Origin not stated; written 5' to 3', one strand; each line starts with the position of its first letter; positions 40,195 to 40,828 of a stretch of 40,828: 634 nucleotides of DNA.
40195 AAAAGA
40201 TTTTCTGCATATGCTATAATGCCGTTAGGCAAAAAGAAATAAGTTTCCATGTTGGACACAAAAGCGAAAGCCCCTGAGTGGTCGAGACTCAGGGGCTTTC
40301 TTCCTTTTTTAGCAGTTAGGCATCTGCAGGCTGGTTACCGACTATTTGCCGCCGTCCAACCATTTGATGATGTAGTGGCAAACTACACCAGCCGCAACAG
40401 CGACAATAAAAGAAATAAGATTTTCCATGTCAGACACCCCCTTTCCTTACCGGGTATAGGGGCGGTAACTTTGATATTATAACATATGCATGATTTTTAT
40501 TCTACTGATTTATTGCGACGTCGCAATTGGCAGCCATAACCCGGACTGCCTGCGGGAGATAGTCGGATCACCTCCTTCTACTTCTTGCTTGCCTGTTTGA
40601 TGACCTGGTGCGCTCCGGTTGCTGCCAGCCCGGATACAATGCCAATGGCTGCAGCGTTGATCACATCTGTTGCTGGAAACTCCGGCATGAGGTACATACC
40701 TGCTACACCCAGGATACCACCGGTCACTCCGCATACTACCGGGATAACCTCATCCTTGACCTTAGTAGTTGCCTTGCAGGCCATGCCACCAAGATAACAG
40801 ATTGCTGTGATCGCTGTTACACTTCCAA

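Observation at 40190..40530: Fst-like type I toxin-antitoxin module inside the lysis cassette, with par-like direct repeats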

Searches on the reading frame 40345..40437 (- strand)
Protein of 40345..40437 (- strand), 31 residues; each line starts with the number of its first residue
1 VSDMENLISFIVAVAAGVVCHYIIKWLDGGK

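Call 4: search_protein_families(library=pfam, proteins=[window:40345-40437:-], max_evalue=10)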
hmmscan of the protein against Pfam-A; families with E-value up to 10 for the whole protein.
seq(31 aa): 1 family
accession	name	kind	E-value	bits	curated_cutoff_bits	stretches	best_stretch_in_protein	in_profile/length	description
PF09682.15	Phage_holin_6_1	-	0.16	12.8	24.9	1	6-27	7-28/101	Bacteriophage holin of superfamily 6 (Holin_LLH)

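Call 7: search_protein_families(library=ncbifam, proteins=[window:40345-40437:-, window:40345-40428:-], max_evalue=10)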
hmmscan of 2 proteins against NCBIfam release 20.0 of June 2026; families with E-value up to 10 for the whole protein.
seq(31 aa): 0 families

seq(28 aa): 0 families

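Call 16: search_dna_similar(query=window:40345-40437:-, collection=phages, mode=protein, max_evalue=10, max_rows=40)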
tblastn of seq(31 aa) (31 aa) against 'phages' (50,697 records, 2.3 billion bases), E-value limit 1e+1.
Records with a match: 8; places in all: 8; records where one place covers at least 80% of the query: 8.
Best place of each record, by identity: 60-80% 1; <60% 7.
By first word of the organism name: Bacteriophage 5; bajarodino 3.
By host as written in the record: - 5; Peromyscus fraterculus 3.
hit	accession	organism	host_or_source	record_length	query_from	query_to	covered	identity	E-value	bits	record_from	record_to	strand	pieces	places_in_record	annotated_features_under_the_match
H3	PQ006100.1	bajarodino virus 68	Peromyscus fraterculus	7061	4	28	81%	68.0%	2e-6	46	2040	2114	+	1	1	DNA binding protein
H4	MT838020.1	Bacteriophage sp.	human fecal samples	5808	1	30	97%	54.8%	2e-1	32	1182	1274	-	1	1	record has no annotation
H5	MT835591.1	Bacteriophage sp.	human fecal samples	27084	5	31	87%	59.3%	5e-3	37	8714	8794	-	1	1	record has no annotation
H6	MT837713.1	Bacteriophage sp.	human fecal samples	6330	4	28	81%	56.0%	5e-1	31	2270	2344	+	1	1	record has no annotation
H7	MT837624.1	Bacteriophage sp.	human fecal samples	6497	4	29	84%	50.0%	1e-1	32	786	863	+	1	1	record has no annotation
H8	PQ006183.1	bajarodino virus 15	Peromyscus fraterculus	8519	3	28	84%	46.2%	2e-2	35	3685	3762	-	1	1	none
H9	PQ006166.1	bajarodino virus 29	Peromyscus fraterculus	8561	3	28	84%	46.2%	1e-1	33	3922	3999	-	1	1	hypothetical protein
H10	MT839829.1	Bacteriophage sp.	human fecal samples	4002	4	28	81%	44.0%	2e+0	29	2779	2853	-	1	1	record has no annotation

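Call 17: search_dna_similar(query=window:40345-40437:-, collection=plasmids, mode=protein, max_evalue=10, max_rows=40)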
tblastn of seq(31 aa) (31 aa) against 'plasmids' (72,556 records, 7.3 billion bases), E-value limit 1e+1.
Records with a match: 74; places in all: 77; records where one place covers at least 80% of the query: 26.
Best place of each record, by identity: 60-80% 3; <60% 71.
By first word of the organism name: Enterococcus 52; Ligilactobacillus 7; uncultured 6; Carnobacterium 2; Streptococcus 2; Mogibacterium 1; Waltera 1; Clostridium 1; Mediterraneibacter 1; Amedibacterium 1.
By predicted mobility (MOB-suite, as given by PLSDB): conjugative 42; non-mobilizable 21; mobilizable 11.
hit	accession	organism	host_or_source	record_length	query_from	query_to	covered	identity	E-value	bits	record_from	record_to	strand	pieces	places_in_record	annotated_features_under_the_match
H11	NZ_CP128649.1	Mogibacterium neglectum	Homo sapiens,whole organism,human oral ...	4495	4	28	81%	64.0%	1e-1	34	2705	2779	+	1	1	none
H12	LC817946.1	Waltera intestinalis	Homo sapiens,Genome Sequencing,feces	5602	2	31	97%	50.0%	3e-1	33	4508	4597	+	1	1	none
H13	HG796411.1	uncultured bacterium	-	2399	4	28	81%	60.0%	2e-3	39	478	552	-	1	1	none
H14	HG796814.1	uncultured bacterium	-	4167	4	28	81%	60.0%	5e-1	32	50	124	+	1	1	none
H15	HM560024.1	uncultured bacterium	-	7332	4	29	84%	57.7%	6e-3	37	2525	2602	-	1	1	none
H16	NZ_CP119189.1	Clostridium perfringens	goat,fecal sample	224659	4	31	90%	53.6%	5e-2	35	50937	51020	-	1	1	none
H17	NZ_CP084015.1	Mediterraneibacter gnavus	Homo sapiens,pure culture,human feces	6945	4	30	87%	51.9%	3e-1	33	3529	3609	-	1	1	none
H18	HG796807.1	uncultured bacterium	-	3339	2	28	87%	51.9%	3e-1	33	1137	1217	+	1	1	none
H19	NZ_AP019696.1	Amedibacterium intestinale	Canis lupus familiaris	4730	4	28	81%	56.0%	7e+0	29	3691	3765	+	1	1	none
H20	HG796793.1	uncultured bacterium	-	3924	1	31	100%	45.2%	7e-1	32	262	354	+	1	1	none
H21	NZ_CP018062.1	Enterococcus mundtii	single cell,soil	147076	3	28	84%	50.0%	1e+0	31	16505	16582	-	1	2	none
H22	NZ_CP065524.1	Enterococcus faecium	Homo sapiens,pleural fluid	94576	4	28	81%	52.0%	1e+0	31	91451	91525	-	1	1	none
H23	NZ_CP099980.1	Enterococcus faecium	cell culture,Sludge from sewage ...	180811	4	28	81%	52.0%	1e+0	31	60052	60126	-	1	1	none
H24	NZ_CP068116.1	Enterococcus hirae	-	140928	4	28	81%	52.0%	1e+0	31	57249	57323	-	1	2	none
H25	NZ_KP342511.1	Enterococcus faecium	-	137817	4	28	81%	52.0%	2e+0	31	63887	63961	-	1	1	none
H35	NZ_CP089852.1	Ligilactobacillus salivarius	Pig,faecal sample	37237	6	28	74%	52.2%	7e-1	32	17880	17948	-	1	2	none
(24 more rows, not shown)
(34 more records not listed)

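Call 18: get_annotated_region(hit=H3, flank=1500)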
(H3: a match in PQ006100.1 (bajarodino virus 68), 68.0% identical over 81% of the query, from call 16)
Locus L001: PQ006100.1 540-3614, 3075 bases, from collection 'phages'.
description: Bajarodino virus 68 isolate BGG_089_1, complete genome.
organism: bajarodino virus 68 (NCBI taxid 3342960)
taxonomy: Viruses; Monodnaviria; Loebvirae; Hofneiviricota; Faserviricetes; Tubulavirales; Inoviridae; Inovirus
host: Peromyscus fraterculus; source: feces; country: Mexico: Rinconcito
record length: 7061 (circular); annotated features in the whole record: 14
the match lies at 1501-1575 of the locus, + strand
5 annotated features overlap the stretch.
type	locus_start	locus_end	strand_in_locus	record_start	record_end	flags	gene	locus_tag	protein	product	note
CDS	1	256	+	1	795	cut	-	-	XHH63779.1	Zonula occludens toxin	Zot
CDS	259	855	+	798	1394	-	-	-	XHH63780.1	replication initiator protein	-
CDS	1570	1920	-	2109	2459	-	-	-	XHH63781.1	DNA binding protein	-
CDS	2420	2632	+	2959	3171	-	-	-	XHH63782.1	hypothetical protein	-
CDS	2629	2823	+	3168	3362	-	-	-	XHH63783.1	hypothetical protein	-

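Call 19: get_annotated_region(hit=H5, flank=3000)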
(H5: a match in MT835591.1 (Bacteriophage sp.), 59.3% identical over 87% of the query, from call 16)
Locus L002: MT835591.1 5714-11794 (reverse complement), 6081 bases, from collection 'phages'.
description: UNVERIFIED: Bacteriophage sp. clone scaffold_252 genomic sequence.
organism: Bacteriophage sp. (NCBI taxid 38018)
taxonomy: Viruses
host: -; source: human fecal samples; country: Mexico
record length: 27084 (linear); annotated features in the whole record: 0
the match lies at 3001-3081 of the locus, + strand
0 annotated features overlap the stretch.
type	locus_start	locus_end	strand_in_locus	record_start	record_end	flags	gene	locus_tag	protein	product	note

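Call 20: get_annotated_region(hit=H22, flank=1500)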
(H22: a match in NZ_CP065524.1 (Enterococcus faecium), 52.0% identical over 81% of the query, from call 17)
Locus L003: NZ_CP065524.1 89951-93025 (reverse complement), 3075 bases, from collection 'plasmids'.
description: Enterococcus faecium strain VRE3389 plasmid unnamed2
organism: Enterococcus faecium (NCBI taxid 1352)
taxonomy: Bacteria; Bacillota; Bacilli; Lactobacillales; Enterococcaceae; Enterococcus; Enterococcus faecium
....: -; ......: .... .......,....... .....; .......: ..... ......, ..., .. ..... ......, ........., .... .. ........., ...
typing (MOB-suite, as given by PLSDB): conjugative; replicon rep_cluster_889; relaxase MOBP,MOBP; mating-pair formation MPF_T
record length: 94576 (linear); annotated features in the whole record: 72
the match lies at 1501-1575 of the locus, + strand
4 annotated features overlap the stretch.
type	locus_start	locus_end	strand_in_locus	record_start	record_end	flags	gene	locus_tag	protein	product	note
CDS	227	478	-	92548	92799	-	-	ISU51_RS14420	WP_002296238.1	hypothetical protein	-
CDS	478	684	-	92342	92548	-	-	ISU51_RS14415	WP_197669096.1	DNA helicase UvrA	-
CDS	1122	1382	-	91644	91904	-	-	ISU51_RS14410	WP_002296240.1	hypothetical protein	-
CDS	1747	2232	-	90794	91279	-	ssb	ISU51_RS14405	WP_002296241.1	single-stranded DNA-binding protein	GO:0006310 - DNA recombination [Evidence IEA]; GO:0006281 - DNA repair [Evidence IEA]; GO:0006260 - DNA replication ...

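Call 21: get_annotated_region(hit=H17, flank=1500)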
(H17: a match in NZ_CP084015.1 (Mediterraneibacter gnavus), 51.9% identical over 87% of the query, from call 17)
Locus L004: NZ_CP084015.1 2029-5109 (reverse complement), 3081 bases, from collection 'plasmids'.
description: Mediterraneibacter gnavus strain NBRC 114413 plasmid unnamed1, complete sequence
organism: Mediterraneibacter gnavus (NCBI taxid 33038)
taxonomy: Bacteria; Bacillota; Clostridia; Lachnospirales; Lachnospiraceae; Mediterraneibacter; Mediterraneibacter gnavus
host: -; source: Homo sapiens,pure culture,human feces; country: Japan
typing (MOB-suite, as given by PLSDB): non-mobilizable
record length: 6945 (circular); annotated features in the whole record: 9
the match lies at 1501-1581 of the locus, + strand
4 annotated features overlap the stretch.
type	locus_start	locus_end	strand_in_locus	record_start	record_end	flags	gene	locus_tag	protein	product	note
CDS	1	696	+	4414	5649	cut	mobQ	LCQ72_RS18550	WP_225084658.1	MobQ family relaxase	-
CDS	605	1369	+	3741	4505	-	-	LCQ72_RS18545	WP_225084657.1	DUF6040 family protein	-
CDS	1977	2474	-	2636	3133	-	-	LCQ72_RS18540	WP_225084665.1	hypothetical protein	-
CDS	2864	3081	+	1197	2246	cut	-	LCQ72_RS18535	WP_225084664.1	replication initiation protein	GO:0006270 - DNA replication initiation [Evidence IEA]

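Call 22: get_annotated_region(hit=H11, flank=1000)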
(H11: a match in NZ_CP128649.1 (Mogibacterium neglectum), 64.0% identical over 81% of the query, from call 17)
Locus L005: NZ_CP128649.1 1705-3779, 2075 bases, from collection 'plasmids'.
description: Mogibacterium neglectum strain ATCC 700924 plasmid p_Mneg2, complete sequence
organism: Mogibacterium neglectum (NCBI taxid 114528)
taxonomy: Bacteria; Bacillota; Clostridia; Peptostreptococcales; Anaerovoracaceae; Mogibacterium; Mogibacterium neglectum
host: -; source: Homo sapiens,whole organism,human oral cavity; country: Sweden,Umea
typing (MOB-suite, as given by PLSDB): non-mobilizable
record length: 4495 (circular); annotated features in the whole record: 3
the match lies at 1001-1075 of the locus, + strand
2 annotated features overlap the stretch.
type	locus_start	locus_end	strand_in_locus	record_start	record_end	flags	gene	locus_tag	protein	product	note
CDS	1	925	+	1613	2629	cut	-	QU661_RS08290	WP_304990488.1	replication initiation protein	GO:0006270 - DNA replication initiation [Evidence IEA]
CDS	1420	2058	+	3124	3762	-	-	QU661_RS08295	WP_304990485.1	hypothetical protein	-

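Call 23: get_annotated_region(hit=H12, flank=1000)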
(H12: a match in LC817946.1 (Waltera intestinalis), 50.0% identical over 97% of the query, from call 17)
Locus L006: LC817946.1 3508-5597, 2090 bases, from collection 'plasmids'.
description: Waltera intestinalis 19YCFAH0.3Co2 plasmid p19YCFAH0.3Co2-2 DNA, complete sequence
organism: Waltera intestinalis (NCBI taxid 2606635)
taxonomy: Bacteria; Bacillota; Clostridia; Lachnospirales; Lachnospiraceae; Waltera; Waltera intestinalis
host: -; source: Homo sapiens,Genome Sequencing,feces; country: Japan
typing (MOB-suite, as given by PLSDB): non-mobilizable
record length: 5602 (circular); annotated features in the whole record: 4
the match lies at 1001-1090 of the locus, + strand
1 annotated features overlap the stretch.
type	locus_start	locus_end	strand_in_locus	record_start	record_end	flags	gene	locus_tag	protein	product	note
CDS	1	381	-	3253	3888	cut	-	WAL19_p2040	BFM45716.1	hypothetical protein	-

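Call 24: get_annotated_region(hit=H13, flank=1000)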
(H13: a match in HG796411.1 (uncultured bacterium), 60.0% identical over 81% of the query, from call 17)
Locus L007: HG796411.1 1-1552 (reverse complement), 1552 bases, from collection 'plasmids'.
description: Uncultured bacterium plasmid pRGI00989
organism: uncultured bacterium (NCBI taxid 77133)
taxonomy: Bacteria; ; ; ; ; ; uncultured bacterium
host: -; source: -; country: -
typing (MOB-suite, as given by PLSDB): non-mobilizable
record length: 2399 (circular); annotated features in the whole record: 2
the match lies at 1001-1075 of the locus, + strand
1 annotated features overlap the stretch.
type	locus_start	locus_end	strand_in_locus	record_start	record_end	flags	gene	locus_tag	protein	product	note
CDS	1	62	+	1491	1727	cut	-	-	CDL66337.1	-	-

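Call 25: get_annotated_region(hit=H15, flank=1000)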
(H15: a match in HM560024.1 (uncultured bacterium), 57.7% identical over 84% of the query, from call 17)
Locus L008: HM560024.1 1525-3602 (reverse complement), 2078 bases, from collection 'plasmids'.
description: Uncultured bacterium plasmid pTRACA41, complete sequence
organism: uncultured bacterium (NCBI taxid 77133)
taxonomy: Bacteria; ; ; ; ; ; uncultured bacterium
host: -; source: -; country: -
typing (MOB-suite, as given by PLSDB): non-mobilizable; replicon rep_cluster_343
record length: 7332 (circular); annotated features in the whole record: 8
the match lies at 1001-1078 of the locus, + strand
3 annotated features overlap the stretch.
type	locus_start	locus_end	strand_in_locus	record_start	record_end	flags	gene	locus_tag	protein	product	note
CDS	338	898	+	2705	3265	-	orf4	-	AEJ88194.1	hypothetical protein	-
CDS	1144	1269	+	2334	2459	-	orf3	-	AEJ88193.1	hypothetical protein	-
CDS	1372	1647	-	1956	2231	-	orf2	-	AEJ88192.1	hypothetical protein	-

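Call 26: get_annotated_region(hit=H16, flank=1000)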
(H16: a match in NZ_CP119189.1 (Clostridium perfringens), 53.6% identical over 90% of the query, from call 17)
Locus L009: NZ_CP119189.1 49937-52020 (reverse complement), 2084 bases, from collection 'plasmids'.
description: Clostridium perfringens strain 21-D-5 plasmid p21-D-5b, complete sequence
organism: Clostridium perfringens (NCBI taxid 1502)
taxonomy: Bacteria; Bacillota; Clostridia; Eubacteriales; Clostridiaceae; Clostridium; Clostridium perfringens
host: -; source: goat,fecal sample; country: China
typing (MOB-suite, as given by PLSDB): non-mobilizable; replicon Inc18
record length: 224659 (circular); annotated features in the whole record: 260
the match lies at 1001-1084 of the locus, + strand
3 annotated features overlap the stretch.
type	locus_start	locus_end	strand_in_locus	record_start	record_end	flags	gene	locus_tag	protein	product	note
CDS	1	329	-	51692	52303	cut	-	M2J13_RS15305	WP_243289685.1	folate family ECF transporter S component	-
CDS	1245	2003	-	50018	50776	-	-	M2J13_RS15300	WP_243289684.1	hypothetical protein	-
CDS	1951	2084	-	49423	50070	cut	-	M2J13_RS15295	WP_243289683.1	hypothetical protein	-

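Call 27: get_annotated_region(hit=H35, flank=1000)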
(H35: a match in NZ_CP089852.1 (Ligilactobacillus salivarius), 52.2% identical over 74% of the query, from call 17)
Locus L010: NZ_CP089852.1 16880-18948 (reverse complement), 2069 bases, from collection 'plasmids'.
description: Ligilactobacillus salivarius strain BNS11 plasmid pBNS11-37kb, complete sequence
organism: Ligilactobacillus salivarius (NCBI taxid 1624)
taxonomy: Bacteria; Bacillota; Bacilli; Lactobacillales; Lactobacillaceae; Ligilactobacillus; Ligilactobacillus salivarius
host: -; source: Pig,faecal sample; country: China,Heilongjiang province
typing (MOB-suite, as given by PLSDB): non-mobilizable; replicon rep_cluster_185
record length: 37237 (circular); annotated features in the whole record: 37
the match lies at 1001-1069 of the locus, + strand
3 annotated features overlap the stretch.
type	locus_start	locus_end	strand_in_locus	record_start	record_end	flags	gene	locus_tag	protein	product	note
CDS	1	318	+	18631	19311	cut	-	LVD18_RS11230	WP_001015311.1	IS6-like element IS1216 family transposase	GO:0006313 - DNA transposition [Evidence IEA]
CDS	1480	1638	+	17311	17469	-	-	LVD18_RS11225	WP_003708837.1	hypothetical protein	-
CDS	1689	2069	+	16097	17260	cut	-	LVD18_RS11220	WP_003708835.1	replication initiation protein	GO:0006270 - DNA replication initiation [Evidence IEA]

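Call 53: list_cluster_members(proteins=[window:40345-40428:-, window:40345-40437:-, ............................, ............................, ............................, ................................, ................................, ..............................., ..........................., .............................])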
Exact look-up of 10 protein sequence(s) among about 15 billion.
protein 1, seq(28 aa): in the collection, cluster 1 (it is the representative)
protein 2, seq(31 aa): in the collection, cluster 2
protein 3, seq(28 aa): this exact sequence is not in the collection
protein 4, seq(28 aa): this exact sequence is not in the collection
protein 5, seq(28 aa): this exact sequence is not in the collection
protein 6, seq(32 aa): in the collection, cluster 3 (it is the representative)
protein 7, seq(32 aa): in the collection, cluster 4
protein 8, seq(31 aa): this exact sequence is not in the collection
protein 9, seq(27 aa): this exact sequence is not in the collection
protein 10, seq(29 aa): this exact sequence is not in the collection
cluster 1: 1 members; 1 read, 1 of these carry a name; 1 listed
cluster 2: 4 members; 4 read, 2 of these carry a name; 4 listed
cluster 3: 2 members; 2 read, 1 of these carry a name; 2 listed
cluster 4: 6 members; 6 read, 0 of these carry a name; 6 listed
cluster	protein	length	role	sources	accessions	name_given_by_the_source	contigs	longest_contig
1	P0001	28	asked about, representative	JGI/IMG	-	hypothetical protein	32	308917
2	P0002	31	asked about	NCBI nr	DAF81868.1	MAG TPA: toxin [Caudoviricetes sp.]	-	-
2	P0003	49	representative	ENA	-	-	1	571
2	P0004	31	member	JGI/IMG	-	hypothetical protein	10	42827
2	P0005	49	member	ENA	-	-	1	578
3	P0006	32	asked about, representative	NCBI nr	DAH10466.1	MAG TPA: toxin [Caudoviricetes sp.]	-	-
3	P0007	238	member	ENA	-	-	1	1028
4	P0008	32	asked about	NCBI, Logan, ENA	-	-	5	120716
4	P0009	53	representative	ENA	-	-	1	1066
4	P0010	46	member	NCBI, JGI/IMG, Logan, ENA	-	-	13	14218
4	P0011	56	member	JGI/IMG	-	-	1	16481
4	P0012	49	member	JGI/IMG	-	-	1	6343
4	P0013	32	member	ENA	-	-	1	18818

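Call 56: search_solved_structures(query=A1, max_evalue=10, show_alignments=3)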
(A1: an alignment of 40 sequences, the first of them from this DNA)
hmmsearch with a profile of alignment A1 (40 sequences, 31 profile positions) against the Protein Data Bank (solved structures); distinct sequences matched with E-value up to 10: 0.

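Call 57: search_protein_families(library=pfam, alignment_id=A1, max_evalue=10)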
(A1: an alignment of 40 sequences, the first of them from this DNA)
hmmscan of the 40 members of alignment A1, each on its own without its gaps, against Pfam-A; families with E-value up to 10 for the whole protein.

A. member 1, seq(28 aa): 1 family
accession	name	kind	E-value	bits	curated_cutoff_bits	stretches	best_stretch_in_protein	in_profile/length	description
PF09682.15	Phage_holin_6_1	-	0.12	13.2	24.9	1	3-24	7-28/101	Bacteriophage holin of superfamily 6 (Holin_LLH)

B. families by the number of members that match (of 40 scanned): 19 families
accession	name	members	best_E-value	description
PF09926.15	DUF2158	10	0.0079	Uncharacterized small protein (DUF2158)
PF11712.13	Vma12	4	0.006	Endoplasmic reticulum-based factor for assembly of V-ATPase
PF16083.10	Phage_holin_3_3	4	0.022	LydA holin phage, holin superfamily III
PF09527.15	ATPase_gene1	4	0.041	Putative F0F1-ATPase subunit Ca2+/Mg2+ transporter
PF18422.6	TNFR_16_TM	3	0.0038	Tumor necrosis factor receptor member 16 trans-membrane domain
PF12822.12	ECF_trnsprt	3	0.017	ECF transporter, substrate-specific component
PF22302.1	DUF6968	3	0.043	Domain of unknown function (DUF6968)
PF12750.12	Maff2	2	0.092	Maff2 family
PF09682.15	Phage_holin_6_1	2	0.12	Bacteriophage holin of superfamily 6 (Holin_LLH)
PF11391.13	DUF2798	1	0.0047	Protein of unknown function (DUF2798)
PF06596.16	PsbX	1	0.0076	Photosystem II reaction centre X protein (PsbX)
PF04893.22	Yip1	1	0.054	Yip1 domain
PF00999.27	Na_H_Exchanger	1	0.12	Sodium/hydrogen exchanger, transmembrane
PF20153.4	DUF6535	1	0.16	Family of unknown function (DUF6535)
PF01916.23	DS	1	0.18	Deoxyhypusine synthase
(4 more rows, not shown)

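Call 58: search_protein_families(library=ncbifam, alignment_id=A1, max_evalue=10)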
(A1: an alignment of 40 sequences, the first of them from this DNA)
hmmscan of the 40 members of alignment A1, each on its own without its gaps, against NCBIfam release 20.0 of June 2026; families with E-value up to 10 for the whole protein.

A. member 1, seq(28 aa): 0 families

B. families by the number of members that match (of 40 scanned): 13 families
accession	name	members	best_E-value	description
NF047374.1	CD_typeI_toxin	13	2.4e-05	type I toxin-antitoxin system toxin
NF033608.1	type_I_tox_Fst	4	2.1e-05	type I toxin-antitoxin system Fst family toxin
TIGR03510.1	XapX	3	0.038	XapX domain-containing protein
NF007332.0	PRK09821.1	3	0.079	GntP family transporter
NF033492.1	podovir_small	2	0.031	putative phage replication protein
NF047378.1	photo_II_Psb35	2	0.045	photosystem II assembly protein Psb35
NF038035.1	lactGalph_entA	2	0.047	lactococcin G-alpha/enterocin 1071A family bacteriocin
TIGR00112.1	proC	2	0.048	pyrroline-5-carboxylate reductase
NF007293.0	PRK09765.1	1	0.053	PTS 2-O-a-mannosyl-D-glycerate transporter subunit IIABC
NF009290.0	PRK12650.1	1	0.056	DUF4040 family protein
NF038040.1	phero_PhrK_fam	1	0.065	PhrK family phosphatase-inhibitory pheromone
TIGR02952.1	Sig70_famx2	1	0.066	ECF subfamily RNA polymerase sigma factor, BldN family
NF010824.0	PRK14228.1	1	0.084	fluoride efflux transporter CrcB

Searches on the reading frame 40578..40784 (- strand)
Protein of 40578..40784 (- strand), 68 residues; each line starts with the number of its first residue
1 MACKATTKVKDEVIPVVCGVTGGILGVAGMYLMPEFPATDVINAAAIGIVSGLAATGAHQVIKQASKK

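Call 4: search_protein_families(library=pfam, proteins=[window:40578-40784:-], max_evalue=10)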
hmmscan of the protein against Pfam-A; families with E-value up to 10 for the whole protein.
window:40578-40784:- (68 aa): 1 family
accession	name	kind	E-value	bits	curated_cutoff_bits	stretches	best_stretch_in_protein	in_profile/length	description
PF16079.10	Phage_holin_5_2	-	2.3e-21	76.3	29.2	1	1-64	10-75/76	Phage holin family Hol44, in holin superfamily V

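Call 80: find_related_loci(query=window:40578-40784:-, collection=viral_contigs, flank=2500)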
Query window:40578-40784:- (68 aa) in viral_contigs; peptide patterns used: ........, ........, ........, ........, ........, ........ (x = any residue, [..] = any of these).
476 stretches matched a pattern; 107 encode a relative of the query (tblastn E <= 1e-3); the best 80 are kept; 80 distinct loci.
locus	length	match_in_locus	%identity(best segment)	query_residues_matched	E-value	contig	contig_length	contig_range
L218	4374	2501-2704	100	1-68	1e-40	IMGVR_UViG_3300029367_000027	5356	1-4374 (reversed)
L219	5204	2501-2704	100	1-68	1e-40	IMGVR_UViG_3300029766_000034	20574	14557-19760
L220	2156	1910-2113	100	1-68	1e-40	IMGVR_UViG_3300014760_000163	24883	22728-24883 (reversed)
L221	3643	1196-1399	100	1-68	9e-41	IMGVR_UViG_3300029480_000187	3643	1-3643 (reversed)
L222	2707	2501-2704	100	1-68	1e-40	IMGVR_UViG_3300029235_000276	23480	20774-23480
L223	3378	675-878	100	1-68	1e-40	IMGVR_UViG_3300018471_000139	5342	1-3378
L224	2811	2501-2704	100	1-68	1e-40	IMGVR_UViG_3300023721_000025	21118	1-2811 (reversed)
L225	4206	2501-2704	100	1-68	1e-40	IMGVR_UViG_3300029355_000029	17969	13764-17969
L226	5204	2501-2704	100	1-68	1e-40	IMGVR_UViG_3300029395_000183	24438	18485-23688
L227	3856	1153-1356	100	1-68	1e-40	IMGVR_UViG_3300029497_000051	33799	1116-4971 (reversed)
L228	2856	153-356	100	1-68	1e-40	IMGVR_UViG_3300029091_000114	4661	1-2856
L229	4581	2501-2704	100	1-68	1e-40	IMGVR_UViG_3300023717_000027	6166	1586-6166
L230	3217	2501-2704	100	1-68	1e-40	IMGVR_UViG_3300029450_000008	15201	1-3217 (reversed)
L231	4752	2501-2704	100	1-68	1e-40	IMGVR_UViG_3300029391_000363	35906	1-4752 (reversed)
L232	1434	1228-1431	100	1-68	2e-41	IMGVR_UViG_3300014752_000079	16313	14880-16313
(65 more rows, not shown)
